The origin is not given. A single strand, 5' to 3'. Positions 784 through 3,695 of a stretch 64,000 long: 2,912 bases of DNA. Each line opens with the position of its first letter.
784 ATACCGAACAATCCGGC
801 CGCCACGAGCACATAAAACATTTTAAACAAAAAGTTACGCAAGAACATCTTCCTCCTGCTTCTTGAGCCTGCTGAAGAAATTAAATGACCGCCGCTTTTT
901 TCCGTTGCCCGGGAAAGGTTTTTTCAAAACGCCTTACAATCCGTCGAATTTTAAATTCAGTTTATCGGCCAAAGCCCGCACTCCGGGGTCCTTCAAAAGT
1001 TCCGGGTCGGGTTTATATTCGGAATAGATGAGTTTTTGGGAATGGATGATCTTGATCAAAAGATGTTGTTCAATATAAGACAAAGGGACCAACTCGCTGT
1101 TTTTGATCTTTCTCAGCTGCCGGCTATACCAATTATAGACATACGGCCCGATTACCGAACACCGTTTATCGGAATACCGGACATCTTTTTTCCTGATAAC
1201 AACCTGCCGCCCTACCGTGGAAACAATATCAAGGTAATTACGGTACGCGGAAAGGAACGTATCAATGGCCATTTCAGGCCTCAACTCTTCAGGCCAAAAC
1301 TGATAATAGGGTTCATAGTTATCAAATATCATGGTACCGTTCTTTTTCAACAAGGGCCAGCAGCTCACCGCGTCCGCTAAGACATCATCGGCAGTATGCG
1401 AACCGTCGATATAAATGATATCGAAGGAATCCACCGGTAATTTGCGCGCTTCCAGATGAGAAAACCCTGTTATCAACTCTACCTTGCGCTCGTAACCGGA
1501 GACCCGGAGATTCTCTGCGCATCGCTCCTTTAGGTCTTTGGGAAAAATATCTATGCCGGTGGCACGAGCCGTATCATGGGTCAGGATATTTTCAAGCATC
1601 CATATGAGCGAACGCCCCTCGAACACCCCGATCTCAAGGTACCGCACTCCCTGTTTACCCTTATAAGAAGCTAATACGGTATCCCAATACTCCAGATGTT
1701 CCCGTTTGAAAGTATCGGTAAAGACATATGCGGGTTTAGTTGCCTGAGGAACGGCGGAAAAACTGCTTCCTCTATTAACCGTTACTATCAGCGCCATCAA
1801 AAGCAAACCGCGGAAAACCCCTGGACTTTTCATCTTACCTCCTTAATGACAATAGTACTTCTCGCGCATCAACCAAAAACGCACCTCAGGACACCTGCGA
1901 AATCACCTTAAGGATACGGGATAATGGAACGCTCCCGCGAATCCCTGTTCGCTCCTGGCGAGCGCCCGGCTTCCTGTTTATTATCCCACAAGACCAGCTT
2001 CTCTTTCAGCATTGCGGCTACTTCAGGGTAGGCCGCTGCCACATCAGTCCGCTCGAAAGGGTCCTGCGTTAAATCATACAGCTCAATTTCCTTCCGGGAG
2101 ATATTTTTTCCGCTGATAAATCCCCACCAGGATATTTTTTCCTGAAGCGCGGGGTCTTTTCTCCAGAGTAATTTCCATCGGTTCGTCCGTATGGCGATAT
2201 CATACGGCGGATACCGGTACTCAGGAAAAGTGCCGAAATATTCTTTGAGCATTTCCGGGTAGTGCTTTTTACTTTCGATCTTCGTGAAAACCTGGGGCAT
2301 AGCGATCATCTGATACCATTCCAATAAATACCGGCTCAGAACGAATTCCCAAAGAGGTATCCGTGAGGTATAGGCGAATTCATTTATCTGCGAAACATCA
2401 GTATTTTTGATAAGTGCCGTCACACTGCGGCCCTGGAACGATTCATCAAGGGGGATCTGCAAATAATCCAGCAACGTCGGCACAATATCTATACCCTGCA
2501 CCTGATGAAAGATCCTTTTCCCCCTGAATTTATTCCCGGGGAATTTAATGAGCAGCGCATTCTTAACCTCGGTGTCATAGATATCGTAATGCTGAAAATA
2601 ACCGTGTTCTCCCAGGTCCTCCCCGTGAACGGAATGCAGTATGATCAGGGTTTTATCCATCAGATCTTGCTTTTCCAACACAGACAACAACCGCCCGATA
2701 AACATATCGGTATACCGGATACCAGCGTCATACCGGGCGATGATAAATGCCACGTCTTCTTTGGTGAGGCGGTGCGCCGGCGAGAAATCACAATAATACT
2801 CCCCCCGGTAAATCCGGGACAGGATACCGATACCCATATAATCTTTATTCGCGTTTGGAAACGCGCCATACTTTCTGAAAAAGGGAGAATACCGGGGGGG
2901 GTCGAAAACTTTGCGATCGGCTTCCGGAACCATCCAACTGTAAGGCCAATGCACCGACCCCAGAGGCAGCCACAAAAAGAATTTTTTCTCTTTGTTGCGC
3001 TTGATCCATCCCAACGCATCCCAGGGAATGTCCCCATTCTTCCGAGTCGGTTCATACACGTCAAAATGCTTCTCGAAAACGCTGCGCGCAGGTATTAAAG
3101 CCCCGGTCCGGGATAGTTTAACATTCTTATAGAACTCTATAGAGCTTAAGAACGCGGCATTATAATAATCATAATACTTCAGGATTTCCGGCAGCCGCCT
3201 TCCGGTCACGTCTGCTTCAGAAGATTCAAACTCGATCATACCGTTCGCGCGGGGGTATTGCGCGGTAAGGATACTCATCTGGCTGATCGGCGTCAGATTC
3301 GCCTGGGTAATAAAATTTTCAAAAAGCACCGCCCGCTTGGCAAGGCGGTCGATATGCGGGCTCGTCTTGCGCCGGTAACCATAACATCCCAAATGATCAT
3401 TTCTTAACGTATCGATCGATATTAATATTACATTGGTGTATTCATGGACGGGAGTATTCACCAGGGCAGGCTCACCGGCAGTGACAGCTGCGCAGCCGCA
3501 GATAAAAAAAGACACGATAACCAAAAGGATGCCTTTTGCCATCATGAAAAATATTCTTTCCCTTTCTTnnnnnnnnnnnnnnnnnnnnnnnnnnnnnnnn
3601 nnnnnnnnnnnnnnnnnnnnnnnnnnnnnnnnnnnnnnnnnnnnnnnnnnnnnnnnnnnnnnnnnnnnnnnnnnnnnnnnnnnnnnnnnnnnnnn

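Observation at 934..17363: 16.5-kb, 13-gene co-directional island of tailoring enzymes (2 B12-rSAM, rSAM-SPASM, 4 SAM-MTases, 2 ATP-grasp, carbamoyltransferase, FemAB-like, 2 Thr-type sulfatase-like lipoproteins, ArnT/PMT-like GT) of unknown product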

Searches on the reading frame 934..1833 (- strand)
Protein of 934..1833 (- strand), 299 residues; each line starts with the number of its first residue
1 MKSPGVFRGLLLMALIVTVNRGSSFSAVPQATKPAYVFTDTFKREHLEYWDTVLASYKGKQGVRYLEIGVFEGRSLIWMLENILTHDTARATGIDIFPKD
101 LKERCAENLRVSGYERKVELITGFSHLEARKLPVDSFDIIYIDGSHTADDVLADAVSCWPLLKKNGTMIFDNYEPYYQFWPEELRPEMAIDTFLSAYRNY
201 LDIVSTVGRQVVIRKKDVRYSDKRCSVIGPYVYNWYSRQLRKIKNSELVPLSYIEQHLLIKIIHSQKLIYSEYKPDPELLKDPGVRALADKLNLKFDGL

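Call 4: search_protein_families(library=pfam, proteins=[window:934-1833:-], max_evalue=0.01)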
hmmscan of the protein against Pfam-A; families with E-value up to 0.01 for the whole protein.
window:934-1833:- (299 aa): 2 families
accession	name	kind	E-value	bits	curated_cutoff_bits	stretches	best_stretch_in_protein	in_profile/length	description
PF13578.12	Methyltransf_24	-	5.4e-21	75.9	26.3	1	66-173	1-105/105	Methyltransferase domain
PF01596.23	Methyltransf_3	-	2.3e-05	24.2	22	1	64-172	47-154/204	O-methyltransferase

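Call 6: search_protein_families(library=ncbifam, proteins=[window:934-1833:-], max_evalue=0.01)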
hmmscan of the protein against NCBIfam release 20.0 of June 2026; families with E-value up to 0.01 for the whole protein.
window:934-1833:- (299 aa): 0 families

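Call 11: find_encoding_contigs(protein=window:934-1833:-, flank=10000, max_places=4)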
Protein window:934-1833:- (299 aa): 2 contigs read that carry it; 2 places shown.
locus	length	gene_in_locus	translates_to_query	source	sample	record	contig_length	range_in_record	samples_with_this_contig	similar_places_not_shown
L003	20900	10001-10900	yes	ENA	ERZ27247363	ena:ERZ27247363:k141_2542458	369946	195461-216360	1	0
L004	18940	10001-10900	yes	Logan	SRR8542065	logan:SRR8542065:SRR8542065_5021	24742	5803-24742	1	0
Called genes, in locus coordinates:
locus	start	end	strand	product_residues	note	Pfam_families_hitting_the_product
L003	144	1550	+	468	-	PF02310:B12-binding, PF04055:Radical_SAM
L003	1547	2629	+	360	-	-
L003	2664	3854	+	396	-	PF02786:CPSase_L_D2 (faint), PF15632:ATPgrasp_Ter (weak)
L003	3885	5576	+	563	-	PF02543:Carbam_trans_N, PF16861:Carbam_trans_C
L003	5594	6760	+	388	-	PF14397:ATPgrasp_ST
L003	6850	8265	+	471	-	PF00884:Sulfatase, PF01663:Phosphodiest, PF16347:SGSH_C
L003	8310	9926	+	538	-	PF00884:Sulfatase, PF01663:Phosphodiest (faint), PF16347:SGSH_C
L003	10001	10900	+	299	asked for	PF01596:Methyltransf_3 (faint), PF13578:Methyltransf_24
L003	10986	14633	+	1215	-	PF13360:PQQ_2 (weak), PF13570:Beta-prop_ACSF4 (faint)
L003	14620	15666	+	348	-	-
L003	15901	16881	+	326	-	PF13424:TPR_12 (faint), PF13181:TPR_8 (faint), PF13414:TPR_11 (faint), PF13432:TPR_16, PF00515:TPR_1 (weak), PF07719:TPR_2 (weak), PF14559:TPR_19 (weak), PF00515:TPR_1 (weak), +4 more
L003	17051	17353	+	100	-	PF02325:CCB3_YggT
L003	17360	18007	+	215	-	PF04367:DUF502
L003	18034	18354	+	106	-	PF01588:tRNA_bind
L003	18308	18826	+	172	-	PF03692:CxxCxxCC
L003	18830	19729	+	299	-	PF09924:LPG_synthase_C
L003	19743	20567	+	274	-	PF00929:RNase_T, PF13482:RNase_H_2 (faint), PF13280:WYL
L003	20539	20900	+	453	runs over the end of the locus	PF04715:, PF00425:Chorismate_bind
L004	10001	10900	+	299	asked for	PF01596:Methyltransf_3 (faint), PF13578:Methyltransf_24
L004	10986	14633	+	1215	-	PF13360:PQQ_2 (weak), PF13570:Beta-prop_ACSF4 (faint)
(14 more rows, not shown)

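Call 26: search_protein_families(library=pfam, proteins=[L003:10986-14633:+, L003:14620-15666:+], max_evalue=1)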
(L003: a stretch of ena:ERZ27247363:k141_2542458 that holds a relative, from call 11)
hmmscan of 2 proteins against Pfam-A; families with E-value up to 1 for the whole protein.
L003:10986-14633:+ (1215 aa): 5 families
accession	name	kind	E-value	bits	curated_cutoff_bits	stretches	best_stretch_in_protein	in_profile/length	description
PF13360.13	PQQ_2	-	1.9e-09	38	27.6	1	249-411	6-145/233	Outer membrane protein assembly factor BamB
PF13570.13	Beta-prop_ACSF4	-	3.9e-09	36.8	133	1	244-479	111-301/329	Beta-alanine-activating enzyme, beta-propeller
PF01011.28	PQQ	-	7.1e-05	22.1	26.7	0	384-476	57-140/595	Glucose/ethanol/alcohol dehydrogenase, beta-propeller domain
PF16288.11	DUF4934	-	0.00089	19.8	27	0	972-999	27-54/102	Domain of unknown function (DUF4934)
PF25293.1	Beta-prop_EMC1_N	-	0.015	15.4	34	0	365-408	15-55/219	EMC1 N-terminal beta-propeller domain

L003:14620-15666:+ (348 aa): 3 families
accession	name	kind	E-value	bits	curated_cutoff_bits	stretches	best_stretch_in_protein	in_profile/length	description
PF00884.28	Sulfatase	-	5.9e-05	23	25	1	228-318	203-298/301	Sulfatase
PF01676.23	Metalloenzyme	-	0.06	13.3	24.3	1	212-318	151-247/252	Metalloenzyme superfamily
PF13242.12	Hydrolase_like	-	0.23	11.9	22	1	105-133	6-34/75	HAD-hyrolase-like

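Call 83: search_solved_structures(query=L003:10986-14633:+, max_evalue=0.01)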
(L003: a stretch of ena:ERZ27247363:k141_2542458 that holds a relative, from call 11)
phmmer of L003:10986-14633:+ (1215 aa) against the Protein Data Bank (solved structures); distinct sequences matched with E-value up to 0.01: 2.
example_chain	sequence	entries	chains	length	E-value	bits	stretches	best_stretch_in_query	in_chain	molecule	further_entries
6shc_A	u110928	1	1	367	0.0011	19.8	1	346-430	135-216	Serine/threonine-protein kinase/endoribonuclease IRE1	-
2hz6_A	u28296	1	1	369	0.0012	19.8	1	346-430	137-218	Endoplasmic reticulum to nucleus signalling 1 isoform 1 variant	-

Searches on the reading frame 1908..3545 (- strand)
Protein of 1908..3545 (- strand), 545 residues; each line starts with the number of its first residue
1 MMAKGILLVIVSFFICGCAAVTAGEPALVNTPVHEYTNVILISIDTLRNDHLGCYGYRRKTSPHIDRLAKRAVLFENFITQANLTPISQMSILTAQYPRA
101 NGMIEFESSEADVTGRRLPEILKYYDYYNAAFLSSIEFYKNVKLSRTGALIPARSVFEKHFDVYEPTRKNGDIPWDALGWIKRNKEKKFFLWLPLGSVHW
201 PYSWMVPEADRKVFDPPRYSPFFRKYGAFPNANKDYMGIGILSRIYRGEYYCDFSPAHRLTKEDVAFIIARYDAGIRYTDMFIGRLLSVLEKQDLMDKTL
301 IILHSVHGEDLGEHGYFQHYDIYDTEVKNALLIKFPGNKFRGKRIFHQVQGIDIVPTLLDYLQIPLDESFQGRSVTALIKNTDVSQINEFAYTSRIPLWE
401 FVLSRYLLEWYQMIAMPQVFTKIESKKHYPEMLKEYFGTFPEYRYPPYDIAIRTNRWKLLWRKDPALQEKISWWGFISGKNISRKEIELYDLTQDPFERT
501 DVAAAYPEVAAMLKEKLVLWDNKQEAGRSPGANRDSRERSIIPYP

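Call 4: search_protein_families(library=pfam, proteins=[window:1908-3545:-], max_evalue=0.01)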
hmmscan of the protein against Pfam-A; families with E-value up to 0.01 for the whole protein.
window:1908-3545:- (545 aa): 4 families
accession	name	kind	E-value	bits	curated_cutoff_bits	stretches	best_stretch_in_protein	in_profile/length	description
PF00884.28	Sulfatase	-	1e-33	117.4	25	1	38-363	2-300/301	Sulfatase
PF16347.10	SGSH_C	-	4.5e-15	56.6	29.3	1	312-389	1-78/154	N-sulphoglucosamine sulphohydrolase, C-terminal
PF01663.27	Phosphodiest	-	2.1e-09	37.9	23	1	39-107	1-66/342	Type I phosphodiesterase / nucleotide pyrophosphatase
PF14707.11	Sulfatase_C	-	0.0063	17.5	30.9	0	451-515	16-84/127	C-terminal region of aryl-sulfatase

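Call 6: search_protein_families(library=ncbifam, proteins=[window:1908-3545:-], max_evalue=0.01)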
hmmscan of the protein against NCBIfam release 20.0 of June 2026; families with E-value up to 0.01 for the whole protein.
window:1908-3545:- (545 aa): 25 families
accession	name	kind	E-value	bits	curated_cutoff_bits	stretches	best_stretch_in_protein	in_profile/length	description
NF010322.0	PRK13759.1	equivalog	7.8e-31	107.1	481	2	251-383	249-384/486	arylsulfatase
NF045661.1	HdlasePehA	equivalog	2.1e-26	92.6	900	2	177-386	190-399/506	phosphoric/sulfuric ester hydrolase PehA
TIGR03417.1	chol_sulfatase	equivalog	7.3e-25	87.8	433.45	2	259-386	242-371/500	choline-sulfatase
NF052527.1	Mn_arylsulf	exception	3.8e-15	55.8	850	1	259-390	254-386/479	manganese-dependent arylsulfatase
NF007160.0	PRK09598.1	equivalog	1.2e-10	40.3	561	2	268-319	402-451/523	phosphoethanolamine--lipid A transferase EptA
NF028537.1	P_eth_NH2_trans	domain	1.9e-09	36.6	500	1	260-319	401-460/527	phosphoethanolamine--lipid A transferase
NF008619.0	PRK11598.1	equivalog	5.5e-07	28.5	660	1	268-321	417-470/546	phosphoethanolamine transferase EptA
NF007933.0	PRK10649.1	subfamily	2e-06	26.6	404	1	37-85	238-288/577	phosphoethanolamine transferase CptA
NF008593.0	PRK11560.1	equivalog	2.2e-06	26.2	493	1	35-67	246-278/563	kdo(2)-lipid A phosphoethanolamine 7''-transferase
NF053859.1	polymyxin_MCR13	exception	1.5e-05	24.1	1250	1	267-324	411-468/541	MCR-13 family phosphoethanolamine--lipid A transferase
NF038075.1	fam_STM4013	hypoth_equivalog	1.7e-05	24.4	250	0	272-319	200-244/261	STM4013/SEN3800 family hydrolase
NF033462.1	polymyxin_MCR4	exception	3e-05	23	1225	1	268-328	414-474/541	MCR-4 family phosphoethanolamine--lipid A transferase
NF033671.1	polymyxin_MCR7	exception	5.8e-05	21.8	1250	1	268-323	410-465/539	MCR-7 family phosphoethanolamine--lipid A transferase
NF047438.1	polymyxin_MCR12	exception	6.4e-05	21.5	1200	1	267-323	418-474/548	MCR-12 family phosphoethanolamine--lipid A transferase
NF033409.0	poly_MCR3_broad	equivalog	0.0001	21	1075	1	269-323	409-463/535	MCR-3-related phosphoethanolamine--lipid A transferase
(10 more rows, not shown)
